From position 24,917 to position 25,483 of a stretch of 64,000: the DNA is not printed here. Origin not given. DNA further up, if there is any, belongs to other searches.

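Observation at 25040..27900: Low-GC three-gene island: Zn-ribbon protein + 333-aa unknown + gamma-class N6-adenine DNA methyltransferase (candidate R-M / defence cassette)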

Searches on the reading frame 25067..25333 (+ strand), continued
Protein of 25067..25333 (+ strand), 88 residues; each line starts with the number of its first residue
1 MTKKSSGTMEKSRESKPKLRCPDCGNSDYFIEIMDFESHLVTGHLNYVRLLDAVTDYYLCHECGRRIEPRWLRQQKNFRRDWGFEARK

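Call 88: search_protein_representatives(alignment_id=A3)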
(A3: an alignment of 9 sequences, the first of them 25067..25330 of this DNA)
Query: 9 sequences, 80 profile positions. Proteins with E-value up to 0.001 (for the whole library): 109; up to 1e-10: 69; up to 1e-30: 2. The best 109 are listed.
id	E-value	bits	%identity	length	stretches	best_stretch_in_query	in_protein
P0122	6.5e-38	144.6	-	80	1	7-79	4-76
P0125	2.5e-35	136.4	-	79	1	4-75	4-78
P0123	4.8e-30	119.4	-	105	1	4-63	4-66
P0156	8.8e-22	93.0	-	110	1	6-66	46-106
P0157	5.0e-21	90.6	-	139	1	5-70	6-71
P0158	5.3e-20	87.3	-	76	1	4-71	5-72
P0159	9.6e-19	83.2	-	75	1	10-65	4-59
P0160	1.5e-18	82.6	-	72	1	16-65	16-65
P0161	1.7e-18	82.5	-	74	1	11-65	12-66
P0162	2.2e-18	82.1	-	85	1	1-65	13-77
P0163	4.2e-18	81.2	-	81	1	16-76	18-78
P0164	5.5e-18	80.8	-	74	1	11-65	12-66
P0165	1.3e-17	79.6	-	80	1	7-67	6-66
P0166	2.0e-17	79.0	-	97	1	8-67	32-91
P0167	3.1e-17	78.4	-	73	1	9-65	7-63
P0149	3.3e-17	78.3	-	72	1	1-65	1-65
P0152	7.0e-15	70.9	-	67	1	13-64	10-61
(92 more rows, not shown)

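Call 89: find_encoding_contigs(protein=P0152, flank=3500, max_places=8)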
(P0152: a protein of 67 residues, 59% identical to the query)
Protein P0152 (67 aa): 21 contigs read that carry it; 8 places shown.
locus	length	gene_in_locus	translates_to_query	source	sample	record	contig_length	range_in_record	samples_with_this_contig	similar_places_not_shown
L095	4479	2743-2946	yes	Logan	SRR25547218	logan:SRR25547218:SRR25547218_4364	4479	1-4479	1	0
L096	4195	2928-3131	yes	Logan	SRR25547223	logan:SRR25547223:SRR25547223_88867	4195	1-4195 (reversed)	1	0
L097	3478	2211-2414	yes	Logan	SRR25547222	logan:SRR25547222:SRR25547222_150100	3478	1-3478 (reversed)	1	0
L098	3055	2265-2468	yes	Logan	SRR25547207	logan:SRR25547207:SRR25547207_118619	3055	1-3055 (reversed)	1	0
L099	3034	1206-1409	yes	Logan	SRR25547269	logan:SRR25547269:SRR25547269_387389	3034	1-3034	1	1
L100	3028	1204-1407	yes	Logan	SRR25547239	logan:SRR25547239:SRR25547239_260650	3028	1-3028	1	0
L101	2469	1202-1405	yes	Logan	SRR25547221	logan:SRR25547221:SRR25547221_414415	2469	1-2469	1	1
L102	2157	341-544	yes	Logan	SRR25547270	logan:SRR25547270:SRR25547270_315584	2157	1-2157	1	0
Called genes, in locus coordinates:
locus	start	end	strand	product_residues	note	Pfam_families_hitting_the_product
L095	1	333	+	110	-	?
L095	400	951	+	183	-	PF00903:Glyoxalase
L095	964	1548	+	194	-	PF00903:Glyoxalase (weak)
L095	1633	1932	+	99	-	PF21432:56B_RHH (weak)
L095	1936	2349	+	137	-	PF01850:PIN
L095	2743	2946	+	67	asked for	-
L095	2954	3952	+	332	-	PF27126:NmeDI_C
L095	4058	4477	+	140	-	?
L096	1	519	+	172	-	?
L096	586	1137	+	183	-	PF00903:Glyoxalase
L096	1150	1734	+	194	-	PF00903:Glyoxalase (weak)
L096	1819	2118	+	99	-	PF21432:56B_RHH (weak)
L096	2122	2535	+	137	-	PF01850:PIN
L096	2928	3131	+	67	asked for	-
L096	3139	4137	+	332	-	PF27126:NmeDI_C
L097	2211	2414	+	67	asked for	-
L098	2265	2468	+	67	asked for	-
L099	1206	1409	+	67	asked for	-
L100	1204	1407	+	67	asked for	-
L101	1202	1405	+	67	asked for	-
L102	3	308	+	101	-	?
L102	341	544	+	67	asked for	-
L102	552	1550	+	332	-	PF27126:NmeDI_C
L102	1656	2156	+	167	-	?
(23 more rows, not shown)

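Call 95: search_solved_structures(query=A5, max_evalue=1)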
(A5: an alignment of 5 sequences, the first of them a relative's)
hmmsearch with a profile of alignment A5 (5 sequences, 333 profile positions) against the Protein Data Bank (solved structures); distinct sequences matched with E-value up to 1: 1.
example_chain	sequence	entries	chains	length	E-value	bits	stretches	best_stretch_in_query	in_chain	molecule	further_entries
4ltd_A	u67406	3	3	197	0.52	12.2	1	222-276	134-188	NADH-dependent FMN reductase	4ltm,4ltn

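Call 102: search_protein_families(library=phrogs, proteins=[window:25067-25333:+], max_evalue=0.01)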
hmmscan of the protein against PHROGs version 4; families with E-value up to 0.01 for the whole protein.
window:25067-25333:+ (88 aa): 0 families
